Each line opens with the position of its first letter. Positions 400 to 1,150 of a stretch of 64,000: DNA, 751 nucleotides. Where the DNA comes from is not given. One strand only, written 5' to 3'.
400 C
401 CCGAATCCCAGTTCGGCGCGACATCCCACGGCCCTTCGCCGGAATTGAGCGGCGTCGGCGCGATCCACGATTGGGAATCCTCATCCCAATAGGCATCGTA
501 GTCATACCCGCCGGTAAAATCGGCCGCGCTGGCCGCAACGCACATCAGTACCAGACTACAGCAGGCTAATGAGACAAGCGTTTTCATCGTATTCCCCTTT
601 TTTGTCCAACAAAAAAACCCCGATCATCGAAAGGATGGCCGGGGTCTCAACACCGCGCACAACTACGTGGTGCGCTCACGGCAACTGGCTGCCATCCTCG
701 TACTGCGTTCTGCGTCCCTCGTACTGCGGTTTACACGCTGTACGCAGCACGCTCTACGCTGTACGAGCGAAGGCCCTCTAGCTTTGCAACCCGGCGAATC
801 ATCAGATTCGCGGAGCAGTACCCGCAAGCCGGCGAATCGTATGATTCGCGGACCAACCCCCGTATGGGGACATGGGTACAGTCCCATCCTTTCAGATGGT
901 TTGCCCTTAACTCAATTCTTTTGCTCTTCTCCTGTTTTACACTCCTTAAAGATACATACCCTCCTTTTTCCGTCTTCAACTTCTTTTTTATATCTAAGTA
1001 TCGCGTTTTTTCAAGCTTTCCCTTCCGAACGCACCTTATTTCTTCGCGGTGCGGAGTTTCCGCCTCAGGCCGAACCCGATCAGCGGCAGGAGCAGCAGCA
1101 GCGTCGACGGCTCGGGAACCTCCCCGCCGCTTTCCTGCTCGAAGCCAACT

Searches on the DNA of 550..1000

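Call 57: search_rna_families(source=window, start=550, end=1000, threshold=evalue, max_evalue=10, show_alignments=1)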
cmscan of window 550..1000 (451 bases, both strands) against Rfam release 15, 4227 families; matches with E-value up to 10: 12.
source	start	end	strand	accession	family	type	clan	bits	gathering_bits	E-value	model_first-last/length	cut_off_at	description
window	609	747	-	RF02230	sX11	Gene; sRNA;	-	21.2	70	0.077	1-138/138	no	Proteobacterial sRNA sX11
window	610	668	-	RF02399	NsiR1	Gene; sRNA;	-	20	39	0.14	1-60/60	no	Nitrogen stress-induced RNA 1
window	863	915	-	RF01051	c-di-GMP-I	Cis-reg; riboswitch;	CL00126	19.5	35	0.17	1-87/87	no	c-di-GMP-I riboswitch aptamer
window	677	822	-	RF01051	c-di-GMP-I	Cis-reg; riboswitch;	CL00126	19.1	35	0.22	1-87/87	no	c-di-GMP-I riboswitch aptamer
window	609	675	-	RF00042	CopA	Gene; antisense;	-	18.1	60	1.2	1-92/92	no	CopA-like RNA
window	563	650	+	RF02450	ncr1175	Gene; sRNA;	-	14.5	60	5.4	1-110/110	no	Bacillus sRNA ncr1175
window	609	682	-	RF02837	anti-hemB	Gene; sRNA;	-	14.4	49.5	0.94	1-81/81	no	Burkholderia RNA 7 (anti-hemB)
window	640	691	-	RF01679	P36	Gene; sRNA;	-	13.5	36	4.5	1-61/61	no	Pseudomonas sRNA P36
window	884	901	-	RF00517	serC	Cis-reg; leader;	-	13.2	35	2.3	30-47/52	no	serC leader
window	611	676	-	RF01719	Pseudomon-1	Gene; sRNA;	-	12.4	50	9.2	34-107/116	no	Pseudomon-1/ErsA RNA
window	570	710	-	RF02634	EF3314_EF3315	Gene; sRNA;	-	12.3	100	2.6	1-141/141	no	Enterococcus sRNA EF3314_EF3315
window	632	647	-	RF02359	MS2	Cis-reg;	-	11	40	6.8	1-36/36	no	Bacteriophage MS2 operator hairpin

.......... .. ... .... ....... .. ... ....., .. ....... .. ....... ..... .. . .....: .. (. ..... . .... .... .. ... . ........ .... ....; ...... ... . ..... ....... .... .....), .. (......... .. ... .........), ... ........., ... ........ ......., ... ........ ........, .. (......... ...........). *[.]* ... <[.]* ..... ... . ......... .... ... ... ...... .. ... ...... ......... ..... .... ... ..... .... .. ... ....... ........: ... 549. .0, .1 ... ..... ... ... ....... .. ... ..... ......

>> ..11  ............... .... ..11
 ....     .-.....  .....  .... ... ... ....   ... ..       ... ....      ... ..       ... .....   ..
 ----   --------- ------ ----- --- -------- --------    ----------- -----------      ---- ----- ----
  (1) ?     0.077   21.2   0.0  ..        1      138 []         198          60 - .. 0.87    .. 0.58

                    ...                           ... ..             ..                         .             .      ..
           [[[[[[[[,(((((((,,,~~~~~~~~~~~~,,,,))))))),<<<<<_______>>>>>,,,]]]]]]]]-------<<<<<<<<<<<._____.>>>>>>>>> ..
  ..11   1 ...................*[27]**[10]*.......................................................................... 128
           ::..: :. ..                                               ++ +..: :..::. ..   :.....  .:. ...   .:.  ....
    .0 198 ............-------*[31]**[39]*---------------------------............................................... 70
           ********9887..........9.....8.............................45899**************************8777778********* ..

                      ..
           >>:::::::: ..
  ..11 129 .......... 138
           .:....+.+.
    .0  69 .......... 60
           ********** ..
